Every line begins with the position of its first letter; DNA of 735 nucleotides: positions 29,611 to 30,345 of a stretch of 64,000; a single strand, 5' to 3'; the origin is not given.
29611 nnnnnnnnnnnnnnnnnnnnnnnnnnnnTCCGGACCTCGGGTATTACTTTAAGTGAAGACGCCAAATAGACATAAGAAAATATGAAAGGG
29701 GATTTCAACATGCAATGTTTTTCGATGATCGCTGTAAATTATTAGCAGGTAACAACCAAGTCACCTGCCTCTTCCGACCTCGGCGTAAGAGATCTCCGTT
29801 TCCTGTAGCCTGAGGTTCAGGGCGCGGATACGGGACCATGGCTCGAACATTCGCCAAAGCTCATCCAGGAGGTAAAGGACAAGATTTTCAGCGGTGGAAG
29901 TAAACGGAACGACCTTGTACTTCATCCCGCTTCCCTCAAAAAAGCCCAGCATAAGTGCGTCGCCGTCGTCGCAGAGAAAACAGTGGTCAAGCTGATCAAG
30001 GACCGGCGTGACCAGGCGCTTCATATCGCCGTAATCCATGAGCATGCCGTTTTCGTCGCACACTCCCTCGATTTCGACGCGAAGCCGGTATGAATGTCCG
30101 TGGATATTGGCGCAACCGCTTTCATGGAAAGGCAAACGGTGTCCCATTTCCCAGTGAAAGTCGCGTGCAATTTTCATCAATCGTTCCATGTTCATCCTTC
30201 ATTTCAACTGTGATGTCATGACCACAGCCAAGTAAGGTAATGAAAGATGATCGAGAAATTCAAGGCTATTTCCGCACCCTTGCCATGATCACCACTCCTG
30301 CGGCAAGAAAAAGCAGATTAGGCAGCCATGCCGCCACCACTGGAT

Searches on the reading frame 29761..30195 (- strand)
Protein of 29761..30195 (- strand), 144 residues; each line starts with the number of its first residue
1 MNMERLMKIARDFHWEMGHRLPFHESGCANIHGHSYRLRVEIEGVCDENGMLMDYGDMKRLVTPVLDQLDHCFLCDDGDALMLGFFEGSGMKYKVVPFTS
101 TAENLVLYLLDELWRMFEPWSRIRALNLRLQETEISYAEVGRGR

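Call 78: search_protein_families(library=pfam, proteins=[window:29761-30195:-], max_evalue=0.001)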
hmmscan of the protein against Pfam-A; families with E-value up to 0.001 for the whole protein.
window:29761-30195:- (144 aa): 1 family
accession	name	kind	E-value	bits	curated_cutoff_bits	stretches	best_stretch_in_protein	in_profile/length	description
PF01242.24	PTPS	-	2.3e-25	89.3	22.4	1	9-140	2-118/121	6-pyruvoyl tetrahydropterin synthase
